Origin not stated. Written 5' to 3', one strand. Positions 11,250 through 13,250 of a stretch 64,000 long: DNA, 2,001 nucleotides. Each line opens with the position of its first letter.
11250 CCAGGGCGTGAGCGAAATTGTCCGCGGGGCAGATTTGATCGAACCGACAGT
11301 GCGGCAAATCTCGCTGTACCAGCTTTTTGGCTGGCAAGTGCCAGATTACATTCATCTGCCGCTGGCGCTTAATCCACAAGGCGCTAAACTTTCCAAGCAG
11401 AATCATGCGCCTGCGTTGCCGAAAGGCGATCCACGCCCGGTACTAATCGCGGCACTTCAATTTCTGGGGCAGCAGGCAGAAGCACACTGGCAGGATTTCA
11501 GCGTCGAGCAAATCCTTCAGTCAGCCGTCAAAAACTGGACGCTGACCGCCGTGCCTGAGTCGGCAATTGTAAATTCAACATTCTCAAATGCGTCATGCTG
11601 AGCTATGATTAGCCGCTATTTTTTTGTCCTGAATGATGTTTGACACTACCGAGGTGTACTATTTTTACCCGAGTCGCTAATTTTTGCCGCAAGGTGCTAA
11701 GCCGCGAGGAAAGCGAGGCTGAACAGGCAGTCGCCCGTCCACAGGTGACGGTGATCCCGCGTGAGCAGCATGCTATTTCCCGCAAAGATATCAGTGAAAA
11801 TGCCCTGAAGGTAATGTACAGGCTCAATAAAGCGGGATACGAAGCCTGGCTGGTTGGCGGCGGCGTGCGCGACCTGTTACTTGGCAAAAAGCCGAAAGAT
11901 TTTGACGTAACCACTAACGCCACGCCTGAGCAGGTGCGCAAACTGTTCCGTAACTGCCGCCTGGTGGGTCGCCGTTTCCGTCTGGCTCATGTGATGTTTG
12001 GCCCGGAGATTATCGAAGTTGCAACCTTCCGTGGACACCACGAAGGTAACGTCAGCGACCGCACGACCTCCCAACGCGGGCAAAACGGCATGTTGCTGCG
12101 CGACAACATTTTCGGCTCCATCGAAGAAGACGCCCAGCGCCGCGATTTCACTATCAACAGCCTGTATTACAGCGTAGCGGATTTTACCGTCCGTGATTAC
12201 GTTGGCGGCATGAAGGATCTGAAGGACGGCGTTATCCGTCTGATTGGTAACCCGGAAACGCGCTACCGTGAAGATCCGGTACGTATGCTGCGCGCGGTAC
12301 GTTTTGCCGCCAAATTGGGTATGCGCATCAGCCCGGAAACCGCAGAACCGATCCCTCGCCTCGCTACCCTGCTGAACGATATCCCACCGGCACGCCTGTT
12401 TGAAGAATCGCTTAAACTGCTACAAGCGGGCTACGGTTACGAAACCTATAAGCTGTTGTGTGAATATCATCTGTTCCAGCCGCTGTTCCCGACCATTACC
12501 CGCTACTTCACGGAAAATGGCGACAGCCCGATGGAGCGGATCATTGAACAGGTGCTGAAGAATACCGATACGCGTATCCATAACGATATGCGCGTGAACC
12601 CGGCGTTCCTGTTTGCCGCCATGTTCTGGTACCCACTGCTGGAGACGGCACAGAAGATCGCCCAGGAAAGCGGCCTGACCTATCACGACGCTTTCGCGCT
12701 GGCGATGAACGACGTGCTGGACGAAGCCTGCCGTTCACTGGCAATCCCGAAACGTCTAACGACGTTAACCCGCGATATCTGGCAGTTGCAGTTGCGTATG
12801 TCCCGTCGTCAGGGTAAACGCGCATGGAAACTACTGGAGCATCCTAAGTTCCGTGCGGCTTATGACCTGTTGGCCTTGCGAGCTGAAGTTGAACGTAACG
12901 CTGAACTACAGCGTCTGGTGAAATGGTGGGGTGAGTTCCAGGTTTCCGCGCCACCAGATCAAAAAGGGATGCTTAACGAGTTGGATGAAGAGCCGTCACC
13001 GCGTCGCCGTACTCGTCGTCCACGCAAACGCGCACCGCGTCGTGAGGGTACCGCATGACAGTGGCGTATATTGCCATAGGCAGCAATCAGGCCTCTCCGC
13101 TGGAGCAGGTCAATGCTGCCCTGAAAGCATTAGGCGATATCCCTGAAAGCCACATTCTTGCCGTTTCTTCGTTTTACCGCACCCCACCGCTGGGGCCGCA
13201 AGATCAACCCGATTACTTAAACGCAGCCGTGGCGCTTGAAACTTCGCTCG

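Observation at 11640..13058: pcnB initiates at a non-canonical AUU codon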

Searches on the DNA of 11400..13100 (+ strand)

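Call 3: search_dna_similar(query=window:11400-13100:+, collection=ecoli_genomes, mode=near, max_rows=15, rows=spread)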
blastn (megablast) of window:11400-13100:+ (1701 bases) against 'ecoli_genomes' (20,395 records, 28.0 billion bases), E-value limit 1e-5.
Records with a match: 5424; places in all: 5424; records where one place covers at least 80% of the query: 5424.
Genomes with a match: 5424 of 5426; with a place that covers at least 80% of the query: 5424. Places per genome that has any: lowest 1, median 1, highest 1. On chromosomes: 5421 places; on plasmids: 3.
Best place of each record, by identity: >=99% 1049; 95-99% 4353; 90-95% 19; 80-90% 3.
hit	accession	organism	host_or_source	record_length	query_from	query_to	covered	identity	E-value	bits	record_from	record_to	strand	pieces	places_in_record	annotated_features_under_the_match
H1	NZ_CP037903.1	Escherichia coli strain LHM10-1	pig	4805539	1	1701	100%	99.9%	0e+0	3136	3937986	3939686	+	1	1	pcnB: polynucleotide adenylyltransferase PcnB | gluQRS: tRNA glutamyl-Q(34) synthetase GluQRS | folK: 2-amino-4-hydroxy-6-hydroxymethyldihydropteridine diphosphokinase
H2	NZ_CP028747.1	Escherichia coli strain A28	Tachyglossus aculeatus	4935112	1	1701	100%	99.1%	0e+0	3053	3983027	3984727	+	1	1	pcnB: polynucleotide adenylyltransferase PcnB | gluQRS: tRNA glutamyl-Q(34) synthetase GluQRS | folK: 2-amino-4-hydroxy-6-hydroxymethyldihydropteridine diphosphokinase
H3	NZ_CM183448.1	Escherichia coli strain GCUET01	pig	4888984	1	1701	100%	99.1%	0e+0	3053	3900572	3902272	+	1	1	pcnB: polynucleotide adenylyltransferase PcnB | gluQRS: tRNA glutamyl-Q(34) synthetase GluQRS | folK: 2-amino-4-hydroxy-6-hydroxymethyldihydropteridine diphosphokinase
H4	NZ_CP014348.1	Escherichia coli str. K-12 substr. MG1655 strain JW5437-1 ...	laboratory strain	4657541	1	1701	100%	98.9%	0e+0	3042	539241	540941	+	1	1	pcnB: polynucleotide adenylyltransferase PcnB | gluQRS: tRNA glutamyl-Q(34) synthetase GluQRS | folK: 2-amino-4-hydroxy-6-hydroxymethyldihydropteridine diphosphokinase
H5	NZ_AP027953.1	Escherichia coli strain VE-F5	-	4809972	1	1701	100%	98.9%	0e+0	3042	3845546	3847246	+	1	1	pcnB: polynucleotide adenylyltransferase PcnB | gluQRS: tRNA glutamyl-Q(34) synthetase GluQRS | folK: 2-amino-4-hydroxy-6-hydroxymethyldihydropteridine diphosphokinase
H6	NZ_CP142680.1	Escherichia coli strain FG31-1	goose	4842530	1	1701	100%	98.9%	0e+0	3042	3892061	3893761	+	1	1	pcnB: polynucleotide adenylyltransferase PcnB | gluQRS: tRNA glutamyl-Q(34) synthetase GluQRS | folK: 2-amino-4-hydroxy-6-hydroxymethyldihydropteridine diphosphokinase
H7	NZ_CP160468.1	Escherichia coli strain PEC1009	Wild bird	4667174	1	1701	100%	98.9%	0e+0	3035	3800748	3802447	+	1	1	pcnB: polynucleotide adenylyltransferase PcnB | gluQRS: tRNA glutamyl-Q(34) synthetase GluQRS | folK: 2-amino-4-hydroxy-6-hydroxymethyldihydropteridine diphosphokinase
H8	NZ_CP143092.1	Escherichia coli strain EC190486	Homo sapiens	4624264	1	1701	100%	98.8%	0e+0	3025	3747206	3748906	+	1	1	pcnB: polynucleotide adenylyltransferase PcnB | gluQRS: tRNA glutamyl-Q(34) synthetase GluQRS | folK: 2-amino-4-hydroxy-6-hydroxymethyldihydropteridine diphosphokinase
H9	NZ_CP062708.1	Escherichia coli O157:H7 strain Z1832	Bovine Faeces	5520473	1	1701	100%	98.7%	0e+0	3020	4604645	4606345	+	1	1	pcnB: polynucleotide adenylyltransferase PcnB | gluQRS: tRNA glutamyl-Q(34) synthetase GluQRS | folK: 2-amino-4-hydroxy-6-hydroxymethyldihydropteridine diphosphokinase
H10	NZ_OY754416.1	Escherichia coli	-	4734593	1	1701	100%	98.5%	0e+0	2998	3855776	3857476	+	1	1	pcnB: polynucleotide adenylyltransferase PcnB | gluQRS: tRNA glutamyl-Q(34) synthetase GluQRS | folK: 2-amino-4-hydroxy-6-hydroxymethyldihydropteridine diphosphokinase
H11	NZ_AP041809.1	Escherichia coli O166:H15 strain JNE21-003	Homo sapiens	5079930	1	1699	100%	97.8%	0e+0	2933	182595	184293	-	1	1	pcnB: polynucleotide adenylyltransferase PcnB | gluQRS: tRNA glutamyl-Q(34) synthetase GluQRS | folK: 2-amino-4-hydroxy-6-hydroxymethyldihydropteridine diphosphokinase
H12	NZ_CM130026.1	Escherichia coli strain NE88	Culture with antimicrbial peptide EWAMPR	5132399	1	1701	100%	97.4%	0e+0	2892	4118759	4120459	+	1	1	pcnB: polynucleotide adenylyltransferase PcnB | gluQRS: tRNA glutamyl-Q(34) synthetase GluQRS | folK: 2-amino-4-hydroxy-6-hydroxymethyldihydropteridine diphosphokinase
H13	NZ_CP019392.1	Escherichia coli strain XH992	Homo sapiens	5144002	1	1701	100%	96.5%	0e+0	2809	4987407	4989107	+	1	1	pcnB: polynucleotide adenylyltransferase PcnB | gluQRS: tRNA glutamyl-Q(34) synthetase GluQRS | folK: 2-amino-4-hydroxy-6-hydroxymethyldihydropteridine diphosphokinase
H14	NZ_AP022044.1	Escherichia coli strain WP4-S17-ESBL-03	-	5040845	1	1701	100%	95.9%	0e+0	2760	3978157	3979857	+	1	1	pcnB: polynucleotide adenylyltransferase PcnB | gluQRS: tRNA glutamyl-Q(34) synthetase GluQRS | folK: 2-amino-4-hydroxy-6-hydroxymethyldihydropteridine diphosphokinase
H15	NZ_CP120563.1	Escherichia coli strain H22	Homo sapiens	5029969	1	1701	100%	89.5%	0e+0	2148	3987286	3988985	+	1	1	pcnB: polynucleotide adenylyltransferase PcnB | gluQRS: tRNA glutamyl-Q(34) synthetase GluQRS | folK: 2-amino-4-hydroxy-6-hydroxymethyldihydropteridine diphosphokinase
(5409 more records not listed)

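Call 6: get_annotated_region(hit=H4, flank=1500)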
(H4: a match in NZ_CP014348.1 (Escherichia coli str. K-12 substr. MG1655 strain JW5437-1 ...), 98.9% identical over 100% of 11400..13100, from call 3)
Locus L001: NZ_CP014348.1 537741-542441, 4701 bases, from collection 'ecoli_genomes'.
description: Escherichia coli str. K-12 substr. MG1655 strain JW5437-1 chromosome, complete genome
organism: Escherichia coli str. K-12 substr. MG1655 strain JW5437-1 substr. MG1655 (NCBI taxid 511145)
replicon: chromosome; assembly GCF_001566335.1
host: -; source: laboratory strain; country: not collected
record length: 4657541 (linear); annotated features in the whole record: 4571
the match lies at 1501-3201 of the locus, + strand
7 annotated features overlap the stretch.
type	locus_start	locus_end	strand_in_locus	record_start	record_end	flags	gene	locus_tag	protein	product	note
CDS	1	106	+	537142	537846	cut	sfsA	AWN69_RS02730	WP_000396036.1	DNA/RNA nuclease SfsA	-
CDS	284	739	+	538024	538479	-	dksA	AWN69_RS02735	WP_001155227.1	RNA polymerase-binding protein DksA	-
CDS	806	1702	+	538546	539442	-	gluQRS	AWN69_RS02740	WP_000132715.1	tRNA glutamyl-Q(34) synthetase GluQRS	-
CDS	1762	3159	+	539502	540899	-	pcnB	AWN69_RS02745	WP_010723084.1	polynucleotide adenylyltransferase PcnB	-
CDS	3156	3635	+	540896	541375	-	folK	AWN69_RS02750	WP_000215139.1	2-amino-4-hydroxy-6-hydroxymethyldihydropteridine diphosphokinase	-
CDS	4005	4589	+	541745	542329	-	yadN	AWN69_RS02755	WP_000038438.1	fimbrial protein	-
CDS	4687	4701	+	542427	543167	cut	yadV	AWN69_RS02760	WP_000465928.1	fimbrial chaperone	-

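Call 7: get_annotated_region(hit=H1, flank=1500)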
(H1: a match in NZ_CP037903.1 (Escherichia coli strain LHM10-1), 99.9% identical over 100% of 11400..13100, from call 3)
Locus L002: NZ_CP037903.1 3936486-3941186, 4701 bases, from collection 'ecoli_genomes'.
description: Escherichia coli strain LHM10-1 chromosome, complete genome
organism: Escherichia coli strain LHM10-1 (NCBI taxid 562)
replicon: chromosome; assembly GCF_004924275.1
host: pig; source: feces; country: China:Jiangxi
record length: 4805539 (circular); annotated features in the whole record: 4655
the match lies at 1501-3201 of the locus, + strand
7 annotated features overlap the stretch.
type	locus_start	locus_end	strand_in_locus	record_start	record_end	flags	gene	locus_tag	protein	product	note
CDS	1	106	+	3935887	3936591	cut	sfsA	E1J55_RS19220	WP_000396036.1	DNA/RNA nuclease SfsA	-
CDS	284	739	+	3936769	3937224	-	dksA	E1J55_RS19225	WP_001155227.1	RNA polymerase-binding protein DksA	-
CDS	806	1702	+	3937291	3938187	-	gluQRS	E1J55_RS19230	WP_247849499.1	tRNA glutamyl-Q(34) synthetase GluQRS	-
CDS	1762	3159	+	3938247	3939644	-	pcnB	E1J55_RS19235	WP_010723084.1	polynucleotide adenylyltransferase PcnB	-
CDS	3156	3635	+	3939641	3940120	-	folK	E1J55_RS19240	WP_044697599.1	2-amino-4-hydroxy-6-hydroxymethyldihydropteridine diphosphokinase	-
CDS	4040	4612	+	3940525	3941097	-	-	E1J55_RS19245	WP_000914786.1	fimbrial protein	-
CDS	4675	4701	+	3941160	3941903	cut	-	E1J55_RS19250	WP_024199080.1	fimbrial chaperone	-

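Call 22: search_dna_similar(query=window:11632-11692:+, collection=ecoli_genomes, mode=near, max_rows=30, rows=spread)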
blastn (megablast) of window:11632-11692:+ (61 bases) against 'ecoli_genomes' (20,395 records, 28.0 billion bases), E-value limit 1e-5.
Records with a match: 5424; places in all: 5424; records where one place covers at least 80% of the query: 5424.
Genomes with a match: 5424 of 5426; with a place that covers at least 80% of the query: 5424. Places per genome that has any: lowest 1, median 1, highest 1. On chromosomes: 5421 places; on plasmids: 3.
Best place of each record, by identity: >=99% 5416; 95-99% 8.
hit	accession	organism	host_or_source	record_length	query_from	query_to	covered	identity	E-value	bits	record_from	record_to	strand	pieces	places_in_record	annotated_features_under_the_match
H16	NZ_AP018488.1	Escherichia coli O157:H7 strain PV15-279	Homo sapiens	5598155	1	61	100%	100.0%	5e-23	113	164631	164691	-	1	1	pcnB: polynucleotide adenylyltransferase PcnB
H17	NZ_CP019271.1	Escherichia coli strain 13P460A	pig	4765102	1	61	100%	100.0%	5e-23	113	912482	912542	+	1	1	pcnB: polynucleotide adenylyltransferase PcnB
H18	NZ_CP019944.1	Escherichia coli strain DSM 103246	chicken carcass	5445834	1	61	100%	100.0%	5e-23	113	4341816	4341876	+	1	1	pcnB: polynucleotide adenylyltransferase PcnB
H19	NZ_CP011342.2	Escherichia coli K-12 strain K-12 substr. GM4792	-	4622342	1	61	100%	100.0%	5e-23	113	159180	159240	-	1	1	pcnB: polynucleotide adenylyltransferase PcnB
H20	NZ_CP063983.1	Escherichia coli strain 25DN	LAB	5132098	1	61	100%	100.0%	5e-23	113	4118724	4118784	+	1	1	pcnB: polynucleotide adenylyltransferase PcnB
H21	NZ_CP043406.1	Escherichia coli strain NMBU-W13E19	surface water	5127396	1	61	100%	100.0%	5e-23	113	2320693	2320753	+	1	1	pcnB: polynucleotide adenylyltransferase PcnB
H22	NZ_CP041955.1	Escherichia coli strain EC2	Homo sapiens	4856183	1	61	100%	100.0%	5e-23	113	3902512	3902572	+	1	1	pcnB: polynucleotide adenylyltransferase PcnB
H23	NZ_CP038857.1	Escherichia coli strain PigCaeca_2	pig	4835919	1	61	100%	100.0%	5e-23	113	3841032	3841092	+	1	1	pcnB: polynucleotide adenylyltransferase PcnB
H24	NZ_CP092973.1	Escherichia coli strain WCHEC005215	Homo sapiens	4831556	1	61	100%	100.0%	5e-23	113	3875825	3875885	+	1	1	pcnB: polynucleotide adenylyltransferase PcnB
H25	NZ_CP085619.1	Escherichia coli strain EC32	Homo sapiens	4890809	1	61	100%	100.0%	5e-23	113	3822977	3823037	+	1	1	pcnB: polynucleotide adenylyltransferase PcnB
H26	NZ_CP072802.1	Escherichia coli strain PK5074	Homo sapiens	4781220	1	61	100%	100.0%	5e-23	113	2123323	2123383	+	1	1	pcnB: polynucleotide adenylyltransferase PcnB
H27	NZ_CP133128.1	Escherichia coli O157:H7 strain PNUSAE146743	missing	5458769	1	61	100%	100.0%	5e-23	113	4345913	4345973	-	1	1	pcnB: polynucleotide adenylyltransferase PcnB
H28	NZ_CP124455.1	Escherichia coli strain AVS0193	environmental: river near WWTP effluent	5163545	1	61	100%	100.0%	5e-23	113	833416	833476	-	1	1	pcnB: polynucleotide adenylyltransferase PcnB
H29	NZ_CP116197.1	Escherichia coli strain DETEC-C31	human clinical specimen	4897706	1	61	100%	100.0%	5e-23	113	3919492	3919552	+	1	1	pcnB: polynucleotide adenylyltransferase PcnB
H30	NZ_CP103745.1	Escherichia coli strain 3090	Homo sapiens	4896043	1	61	100%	100.0%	5e-23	113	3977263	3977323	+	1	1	pcnB: polynucleotide adenylyltransferase PcnB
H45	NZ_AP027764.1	Escherichia coli strain 2017-02-2CC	Homo sapiens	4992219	1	61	100%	98.4%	2e-21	108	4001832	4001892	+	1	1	pcnB: polynucleotide adenylyltransferase PcnB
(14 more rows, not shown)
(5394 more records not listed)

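Call 42: get_annotated_region(hit=H45, flank=60)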
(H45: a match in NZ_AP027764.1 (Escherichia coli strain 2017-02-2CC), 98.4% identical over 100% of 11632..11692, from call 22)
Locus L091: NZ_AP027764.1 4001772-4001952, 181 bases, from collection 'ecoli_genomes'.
description: Escherichia coli strain 2017-02-2CC chromosome, complete genome
organism: Escherichia coli strain 2017-02-2CC (NCBI taxid 562)
replicon: chromosome; assembly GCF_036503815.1
host: Homo sapiens; source: feces; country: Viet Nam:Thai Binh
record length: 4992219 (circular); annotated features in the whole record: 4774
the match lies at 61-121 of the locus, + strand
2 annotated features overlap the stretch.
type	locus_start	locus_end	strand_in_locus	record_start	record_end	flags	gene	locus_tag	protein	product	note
CDS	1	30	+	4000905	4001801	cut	gluQRS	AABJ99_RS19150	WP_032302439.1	tRNA glutamyl-Q(34) synthetase GluQRS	-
CDS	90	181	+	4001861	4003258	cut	pcnB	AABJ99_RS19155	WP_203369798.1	polynucleotide adenylyltransferase PcnB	-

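Call 45: search_rna_families(source=window, start=11450, end=11900, threshold=evalue, max_evalue=1)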
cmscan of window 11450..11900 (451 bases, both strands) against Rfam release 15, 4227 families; matches with E-value up to 1: 0.
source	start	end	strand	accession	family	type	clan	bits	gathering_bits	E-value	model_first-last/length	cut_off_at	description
